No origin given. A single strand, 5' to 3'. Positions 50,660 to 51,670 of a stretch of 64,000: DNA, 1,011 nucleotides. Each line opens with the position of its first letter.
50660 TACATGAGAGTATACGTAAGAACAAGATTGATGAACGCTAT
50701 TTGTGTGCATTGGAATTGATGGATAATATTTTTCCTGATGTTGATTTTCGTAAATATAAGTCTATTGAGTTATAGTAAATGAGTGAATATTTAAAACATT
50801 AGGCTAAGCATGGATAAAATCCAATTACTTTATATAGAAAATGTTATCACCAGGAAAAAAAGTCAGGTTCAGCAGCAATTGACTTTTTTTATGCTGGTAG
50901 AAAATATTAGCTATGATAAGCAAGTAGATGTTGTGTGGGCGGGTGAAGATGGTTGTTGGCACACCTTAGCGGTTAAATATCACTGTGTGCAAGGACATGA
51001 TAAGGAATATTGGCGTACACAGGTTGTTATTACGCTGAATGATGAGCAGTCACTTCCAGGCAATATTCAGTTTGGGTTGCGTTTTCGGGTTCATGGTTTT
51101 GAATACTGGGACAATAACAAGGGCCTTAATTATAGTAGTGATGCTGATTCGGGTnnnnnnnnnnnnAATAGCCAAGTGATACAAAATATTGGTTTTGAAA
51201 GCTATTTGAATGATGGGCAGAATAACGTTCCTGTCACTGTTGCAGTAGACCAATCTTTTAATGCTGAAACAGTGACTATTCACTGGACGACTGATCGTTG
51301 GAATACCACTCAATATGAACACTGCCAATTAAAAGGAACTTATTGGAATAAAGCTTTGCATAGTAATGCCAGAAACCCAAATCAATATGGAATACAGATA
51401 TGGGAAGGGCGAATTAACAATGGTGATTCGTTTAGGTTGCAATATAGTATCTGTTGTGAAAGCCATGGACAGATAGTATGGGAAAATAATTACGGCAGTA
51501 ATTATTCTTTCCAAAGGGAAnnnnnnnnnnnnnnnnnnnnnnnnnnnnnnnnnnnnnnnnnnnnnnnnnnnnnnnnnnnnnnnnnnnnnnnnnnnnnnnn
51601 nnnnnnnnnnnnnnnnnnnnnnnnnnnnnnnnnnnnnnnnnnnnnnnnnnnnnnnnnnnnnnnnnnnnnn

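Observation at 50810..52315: Two CBM21-like modules fused to an EEP phosphoesterase: an architecture convergent with eukaryotic glucan phosphatases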

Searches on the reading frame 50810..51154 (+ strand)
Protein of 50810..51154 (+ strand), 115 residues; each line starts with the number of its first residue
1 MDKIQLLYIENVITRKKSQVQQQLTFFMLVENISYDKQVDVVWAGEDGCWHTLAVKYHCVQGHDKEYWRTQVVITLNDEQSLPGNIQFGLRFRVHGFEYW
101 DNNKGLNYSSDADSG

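Call 46: search_protein_families(library=pfam, proteins=[window:50810-51154:+], max_evalue=10)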
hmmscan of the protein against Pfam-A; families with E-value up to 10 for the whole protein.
seq(115 aa): 1 family
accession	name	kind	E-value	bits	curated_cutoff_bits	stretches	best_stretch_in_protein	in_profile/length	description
PF03370.18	CBM_21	-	6e-10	39.8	28.9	1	9-109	9-111/113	Carbohydrate/starch-binding module (family 21)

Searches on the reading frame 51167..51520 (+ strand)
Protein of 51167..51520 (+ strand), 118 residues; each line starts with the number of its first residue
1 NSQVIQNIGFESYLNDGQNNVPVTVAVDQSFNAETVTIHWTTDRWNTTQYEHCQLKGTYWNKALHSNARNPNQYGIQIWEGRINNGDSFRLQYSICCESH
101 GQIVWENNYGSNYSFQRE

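Call 46: search_protein_families(library=pfam, proteins=[window:51167-51520:+], max_evalue=10)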
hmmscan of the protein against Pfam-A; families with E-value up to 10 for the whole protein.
seq(118 aa): 4 families
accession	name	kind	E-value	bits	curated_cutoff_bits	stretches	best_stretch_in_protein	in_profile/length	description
PF03370.18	CBM_21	-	9e-09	36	28.9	1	15-115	15-112/113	Carbohydrate/starch-binding module (family 21)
PF16147.10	DUF4855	-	0.0077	15.8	27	1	26-65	132-171/313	Domain of unknown function (DUF4855)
PF25049.1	OB_HELZ2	-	0.014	15.7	29.3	1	46-90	15-58/90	3'-5' exoribonuclease HELZ2, OB-fold domain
PF16760.10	CBM53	-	0.041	14.6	27.6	1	33-49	10-26/57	Starch/carbohydrate-binding module (family 53)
